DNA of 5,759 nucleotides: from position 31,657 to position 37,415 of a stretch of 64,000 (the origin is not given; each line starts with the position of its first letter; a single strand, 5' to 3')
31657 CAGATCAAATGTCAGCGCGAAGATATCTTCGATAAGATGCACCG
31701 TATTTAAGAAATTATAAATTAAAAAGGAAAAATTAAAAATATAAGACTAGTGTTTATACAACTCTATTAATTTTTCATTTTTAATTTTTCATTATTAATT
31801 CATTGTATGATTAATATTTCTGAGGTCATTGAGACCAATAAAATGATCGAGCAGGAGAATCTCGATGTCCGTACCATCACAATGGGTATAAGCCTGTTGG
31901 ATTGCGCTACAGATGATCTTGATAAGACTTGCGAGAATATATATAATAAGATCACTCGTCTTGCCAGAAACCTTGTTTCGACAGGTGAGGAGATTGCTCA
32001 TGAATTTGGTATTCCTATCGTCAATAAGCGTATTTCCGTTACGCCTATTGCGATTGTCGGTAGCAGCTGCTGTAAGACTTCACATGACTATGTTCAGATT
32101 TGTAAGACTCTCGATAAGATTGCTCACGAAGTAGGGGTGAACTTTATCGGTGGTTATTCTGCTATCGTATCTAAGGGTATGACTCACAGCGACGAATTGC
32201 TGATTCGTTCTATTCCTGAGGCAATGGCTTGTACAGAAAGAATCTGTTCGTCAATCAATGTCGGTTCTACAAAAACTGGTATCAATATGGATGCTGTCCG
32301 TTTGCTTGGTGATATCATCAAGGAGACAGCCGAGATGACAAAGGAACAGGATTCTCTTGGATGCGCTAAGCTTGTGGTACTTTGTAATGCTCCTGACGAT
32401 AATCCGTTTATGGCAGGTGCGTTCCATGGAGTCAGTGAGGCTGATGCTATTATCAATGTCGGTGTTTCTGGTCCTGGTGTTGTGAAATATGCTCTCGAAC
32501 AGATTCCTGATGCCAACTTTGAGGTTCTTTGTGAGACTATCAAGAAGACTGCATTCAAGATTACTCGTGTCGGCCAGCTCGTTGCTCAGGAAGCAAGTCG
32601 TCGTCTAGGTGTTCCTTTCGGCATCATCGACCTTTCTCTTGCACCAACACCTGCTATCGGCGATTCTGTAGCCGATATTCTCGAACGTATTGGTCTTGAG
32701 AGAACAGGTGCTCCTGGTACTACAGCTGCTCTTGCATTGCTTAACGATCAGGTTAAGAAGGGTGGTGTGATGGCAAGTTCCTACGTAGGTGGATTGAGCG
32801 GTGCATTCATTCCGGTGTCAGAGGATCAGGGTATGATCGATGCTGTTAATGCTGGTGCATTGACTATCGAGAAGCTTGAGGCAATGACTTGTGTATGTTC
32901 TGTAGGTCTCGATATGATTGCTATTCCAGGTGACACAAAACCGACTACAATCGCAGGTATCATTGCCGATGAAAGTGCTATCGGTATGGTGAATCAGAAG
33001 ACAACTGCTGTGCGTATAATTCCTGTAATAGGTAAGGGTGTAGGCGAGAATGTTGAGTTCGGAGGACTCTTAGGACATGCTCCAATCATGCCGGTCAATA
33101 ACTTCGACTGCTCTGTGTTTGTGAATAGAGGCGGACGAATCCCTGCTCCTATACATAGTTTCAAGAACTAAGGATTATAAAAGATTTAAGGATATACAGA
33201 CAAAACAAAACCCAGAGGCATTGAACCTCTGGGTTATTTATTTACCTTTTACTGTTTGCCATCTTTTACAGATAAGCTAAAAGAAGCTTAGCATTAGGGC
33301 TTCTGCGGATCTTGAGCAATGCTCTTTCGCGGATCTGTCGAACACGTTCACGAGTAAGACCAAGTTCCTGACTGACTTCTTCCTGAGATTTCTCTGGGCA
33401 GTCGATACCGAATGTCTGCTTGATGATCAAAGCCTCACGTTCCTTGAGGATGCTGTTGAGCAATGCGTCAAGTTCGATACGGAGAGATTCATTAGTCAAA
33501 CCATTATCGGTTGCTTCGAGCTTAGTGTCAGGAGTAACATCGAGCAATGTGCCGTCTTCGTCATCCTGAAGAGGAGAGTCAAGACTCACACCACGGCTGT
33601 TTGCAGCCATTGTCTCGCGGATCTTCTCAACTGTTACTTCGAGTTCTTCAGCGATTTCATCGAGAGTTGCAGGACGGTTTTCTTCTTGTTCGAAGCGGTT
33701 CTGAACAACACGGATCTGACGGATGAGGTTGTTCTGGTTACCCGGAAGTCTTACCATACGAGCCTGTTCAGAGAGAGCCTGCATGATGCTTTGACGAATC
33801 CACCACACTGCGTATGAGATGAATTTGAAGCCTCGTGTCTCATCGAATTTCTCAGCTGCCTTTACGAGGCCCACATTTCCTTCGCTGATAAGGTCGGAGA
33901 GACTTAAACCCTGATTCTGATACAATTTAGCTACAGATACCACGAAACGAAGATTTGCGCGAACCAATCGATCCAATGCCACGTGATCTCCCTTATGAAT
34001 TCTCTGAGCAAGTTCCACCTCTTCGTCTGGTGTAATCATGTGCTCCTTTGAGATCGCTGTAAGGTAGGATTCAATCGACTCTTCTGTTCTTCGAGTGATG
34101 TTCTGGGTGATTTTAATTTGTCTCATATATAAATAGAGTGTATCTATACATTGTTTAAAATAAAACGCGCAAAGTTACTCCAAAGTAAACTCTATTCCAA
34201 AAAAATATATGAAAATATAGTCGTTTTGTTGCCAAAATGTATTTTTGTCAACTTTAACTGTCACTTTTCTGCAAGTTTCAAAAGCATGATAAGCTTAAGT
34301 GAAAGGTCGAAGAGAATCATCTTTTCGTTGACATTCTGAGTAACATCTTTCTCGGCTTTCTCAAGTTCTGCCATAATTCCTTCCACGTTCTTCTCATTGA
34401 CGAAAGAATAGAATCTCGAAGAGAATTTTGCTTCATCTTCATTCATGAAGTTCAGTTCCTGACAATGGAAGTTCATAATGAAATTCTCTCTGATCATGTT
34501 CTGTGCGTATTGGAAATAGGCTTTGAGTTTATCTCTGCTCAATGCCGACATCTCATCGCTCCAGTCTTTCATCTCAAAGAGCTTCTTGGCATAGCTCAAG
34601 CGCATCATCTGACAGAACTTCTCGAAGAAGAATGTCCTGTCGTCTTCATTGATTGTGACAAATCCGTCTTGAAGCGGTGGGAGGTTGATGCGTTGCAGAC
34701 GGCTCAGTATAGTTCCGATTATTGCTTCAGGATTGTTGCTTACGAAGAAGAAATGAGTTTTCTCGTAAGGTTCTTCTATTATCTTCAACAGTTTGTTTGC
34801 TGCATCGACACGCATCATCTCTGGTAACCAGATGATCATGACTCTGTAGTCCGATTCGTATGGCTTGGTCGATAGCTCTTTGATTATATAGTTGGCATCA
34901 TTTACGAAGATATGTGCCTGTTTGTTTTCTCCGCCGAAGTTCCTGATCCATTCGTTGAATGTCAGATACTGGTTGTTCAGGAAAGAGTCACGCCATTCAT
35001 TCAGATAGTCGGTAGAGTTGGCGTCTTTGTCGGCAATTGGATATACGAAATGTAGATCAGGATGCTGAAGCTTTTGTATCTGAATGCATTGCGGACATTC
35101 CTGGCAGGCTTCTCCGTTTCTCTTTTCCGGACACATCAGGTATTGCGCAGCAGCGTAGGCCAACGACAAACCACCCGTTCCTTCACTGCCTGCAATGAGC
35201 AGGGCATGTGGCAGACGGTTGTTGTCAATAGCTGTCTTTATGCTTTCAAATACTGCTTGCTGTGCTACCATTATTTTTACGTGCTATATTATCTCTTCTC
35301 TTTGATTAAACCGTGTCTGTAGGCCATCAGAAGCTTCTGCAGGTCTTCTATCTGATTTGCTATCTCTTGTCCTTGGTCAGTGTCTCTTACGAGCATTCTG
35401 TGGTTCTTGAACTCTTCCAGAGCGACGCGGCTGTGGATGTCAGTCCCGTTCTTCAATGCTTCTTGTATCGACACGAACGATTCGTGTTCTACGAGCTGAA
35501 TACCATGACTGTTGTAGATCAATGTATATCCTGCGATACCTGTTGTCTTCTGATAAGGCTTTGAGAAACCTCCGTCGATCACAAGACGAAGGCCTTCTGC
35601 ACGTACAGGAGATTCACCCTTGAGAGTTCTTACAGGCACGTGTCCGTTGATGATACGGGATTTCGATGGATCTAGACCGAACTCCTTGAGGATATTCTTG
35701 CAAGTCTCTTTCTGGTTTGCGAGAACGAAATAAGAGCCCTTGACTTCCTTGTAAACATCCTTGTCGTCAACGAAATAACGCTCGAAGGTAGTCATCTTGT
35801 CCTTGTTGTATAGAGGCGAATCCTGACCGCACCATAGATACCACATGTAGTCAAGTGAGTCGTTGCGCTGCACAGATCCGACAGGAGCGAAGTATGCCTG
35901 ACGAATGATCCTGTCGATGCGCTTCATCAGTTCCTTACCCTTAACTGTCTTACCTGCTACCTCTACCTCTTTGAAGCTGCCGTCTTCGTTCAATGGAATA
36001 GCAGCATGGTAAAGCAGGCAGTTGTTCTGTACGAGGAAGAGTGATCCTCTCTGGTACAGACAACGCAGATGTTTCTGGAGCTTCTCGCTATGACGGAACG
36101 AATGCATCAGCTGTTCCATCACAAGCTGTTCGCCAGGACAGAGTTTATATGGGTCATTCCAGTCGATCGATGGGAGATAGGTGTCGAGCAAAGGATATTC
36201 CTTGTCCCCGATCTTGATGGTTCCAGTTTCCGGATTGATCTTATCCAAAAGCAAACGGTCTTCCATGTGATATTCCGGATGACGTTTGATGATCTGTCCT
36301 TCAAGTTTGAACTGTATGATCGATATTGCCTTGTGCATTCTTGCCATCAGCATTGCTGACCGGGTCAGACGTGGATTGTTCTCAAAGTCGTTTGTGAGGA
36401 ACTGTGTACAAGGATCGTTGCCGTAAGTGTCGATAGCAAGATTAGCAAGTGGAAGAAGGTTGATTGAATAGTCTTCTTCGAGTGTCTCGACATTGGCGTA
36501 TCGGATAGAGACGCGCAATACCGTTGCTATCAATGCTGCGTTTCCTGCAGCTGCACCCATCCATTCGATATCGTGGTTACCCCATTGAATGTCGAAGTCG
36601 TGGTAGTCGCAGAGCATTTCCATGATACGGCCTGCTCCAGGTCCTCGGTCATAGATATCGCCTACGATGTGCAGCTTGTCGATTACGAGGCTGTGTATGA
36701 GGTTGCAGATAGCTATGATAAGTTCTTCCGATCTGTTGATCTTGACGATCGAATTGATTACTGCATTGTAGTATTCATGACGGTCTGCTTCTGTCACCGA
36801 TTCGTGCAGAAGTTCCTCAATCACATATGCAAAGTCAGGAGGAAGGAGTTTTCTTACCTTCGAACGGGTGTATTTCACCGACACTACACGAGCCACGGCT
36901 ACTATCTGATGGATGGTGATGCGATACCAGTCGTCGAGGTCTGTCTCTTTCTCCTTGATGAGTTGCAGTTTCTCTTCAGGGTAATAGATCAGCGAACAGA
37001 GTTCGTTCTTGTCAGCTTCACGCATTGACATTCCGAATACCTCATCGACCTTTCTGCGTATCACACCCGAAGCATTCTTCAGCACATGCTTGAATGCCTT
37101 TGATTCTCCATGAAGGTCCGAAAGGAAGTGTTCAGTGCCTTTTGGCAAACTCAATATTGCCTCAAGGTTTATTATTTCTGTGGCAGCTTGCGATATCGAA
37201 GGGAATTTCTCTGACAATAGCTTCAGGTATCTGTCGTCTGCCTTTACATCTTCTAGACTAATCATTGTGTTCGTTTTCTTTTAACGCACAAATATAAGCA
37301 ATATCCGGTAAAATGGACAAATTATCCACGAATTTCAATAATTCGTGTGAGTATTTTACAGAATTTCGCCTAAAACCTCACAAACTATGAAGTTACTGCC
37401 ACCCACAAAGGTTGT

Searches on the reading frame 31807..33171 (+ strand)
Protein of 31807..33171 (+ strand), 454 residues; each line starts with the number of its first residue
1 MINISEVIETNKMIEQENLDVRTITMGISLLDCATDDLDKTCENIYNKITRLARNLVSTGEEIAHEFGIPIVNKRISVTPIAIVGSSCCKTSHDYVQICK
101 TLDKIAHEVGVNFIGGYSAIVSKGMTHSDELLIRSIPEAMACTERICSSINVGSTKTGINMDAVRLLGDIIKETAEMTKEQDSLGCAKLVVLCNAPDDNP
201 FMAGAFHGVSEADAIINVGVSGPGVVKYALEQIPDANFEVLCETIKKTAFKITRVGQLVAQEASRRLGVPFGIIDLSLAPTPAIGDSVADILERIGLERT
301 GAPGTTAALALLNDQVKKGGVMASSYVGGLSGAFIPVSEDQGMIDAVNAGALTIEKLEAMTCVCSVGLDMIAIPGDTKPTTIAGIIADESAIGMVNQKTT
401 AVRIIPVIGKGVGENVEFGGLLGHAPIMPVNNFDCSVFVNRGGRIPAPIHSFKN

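Call 29: search_protein_families(library=pfam, proteins=[window:31807-33171:+], max_evalue=0.001)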
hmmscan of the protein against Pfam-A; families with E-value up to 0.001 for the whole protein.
window:31807-33171:+ (454 aa): 1 family
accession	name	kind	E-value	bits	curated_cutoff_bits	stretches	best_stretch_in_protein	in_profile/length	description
PF05167.17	DUF711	-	1.1e-197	657.3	25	1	12-424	1-412/413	Uncharacterised ACR (DUF711)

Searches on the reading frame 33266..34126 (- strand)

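Call 51: search_protein_families(library=pfam, proteins=[window:33266-34126:-], max_evalue=0.0001)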
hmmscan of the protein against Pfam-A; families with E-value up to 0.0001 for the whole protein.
window:33266-34126:- (286 aa): 4 families
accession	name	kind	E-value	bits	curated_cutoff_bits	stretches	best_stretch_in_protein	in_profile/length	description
PF04539.22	Sigma70_r3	-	2.2e-20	73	25.3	1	134-204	2-72/78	Sigma-70 region 3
PF04542.20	Sigma70_r2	-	1.1e-18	67.2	24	1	54-123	1-70/71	Sigma-70 region 2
PF04545.22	Sigma70_r4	-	5.3e-15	55.1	24.1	1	227-274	5-49/50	Sigma-70, region 4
PF00140.25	Sigma70_r1_2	-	4.9e-10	39.6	22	1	17-47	2-32/34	Sigma-70 factor, region 1.2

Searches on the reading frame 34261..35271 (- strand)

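Call 29: search_protein_families(library=pfam, proteins=[window:34261-35271:-], max_evalue=0.001)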
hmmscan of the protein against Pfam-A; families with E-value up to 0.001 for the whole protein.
window:34261-35271:- (336 aa): 1 family
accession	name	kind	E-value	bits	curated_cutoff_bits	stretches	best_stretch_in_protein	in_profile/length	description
PF13177.12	DNA_pol3_delta2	-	5.2e-42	144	27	1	4-200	2-160/161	DNA polymerase III, delta subunit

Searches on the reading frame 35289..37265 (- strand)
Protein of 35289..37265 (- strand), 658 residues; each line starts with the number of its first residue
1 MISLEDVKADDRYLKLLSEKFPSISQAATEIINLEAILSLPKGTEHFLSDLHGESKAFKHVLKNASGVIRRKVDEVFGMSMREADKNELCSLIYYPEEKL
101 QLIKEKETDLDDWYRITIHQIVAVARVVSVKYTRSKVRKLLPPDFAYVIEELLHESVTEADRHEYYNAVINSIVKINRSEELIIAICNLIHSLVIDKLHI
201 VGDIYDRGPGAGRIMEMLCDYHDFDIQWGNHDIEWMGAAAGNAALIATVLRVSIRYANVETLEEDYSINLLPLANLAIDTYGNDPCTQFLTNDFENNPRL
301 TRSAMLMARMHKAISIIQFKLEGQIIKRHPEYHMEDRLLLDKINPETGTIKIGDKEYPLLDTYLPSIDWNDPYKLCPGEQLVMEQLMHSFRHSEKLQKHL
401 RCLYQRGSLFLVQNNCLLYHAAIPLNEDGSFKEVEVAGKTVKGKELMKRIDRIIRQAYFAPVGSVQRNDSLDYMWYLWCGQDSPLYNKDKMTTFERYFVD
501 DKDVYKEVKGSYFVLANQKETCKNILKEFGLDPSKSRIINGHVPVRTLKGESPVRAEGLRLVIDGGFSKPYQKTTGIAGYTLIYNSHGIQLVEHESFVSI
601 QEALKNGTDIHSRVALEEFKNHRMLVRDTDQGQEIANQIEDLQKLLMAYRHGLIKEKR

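Call 29: search_protein_families(library=pfam, proteins=[window:35289-37265:-], max_evalue=0.001)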
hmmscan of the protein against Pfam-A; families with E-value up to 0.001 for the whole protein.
window:35289-37265:- (658 aa): 1 family
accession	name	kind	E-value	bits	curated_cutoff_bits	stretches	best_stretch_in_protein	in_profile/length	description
PF06874.16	FBPase_2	-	2e-294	978.3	27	1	12-650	1-638/639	Firmicute fructose-1,6-bisphosphatase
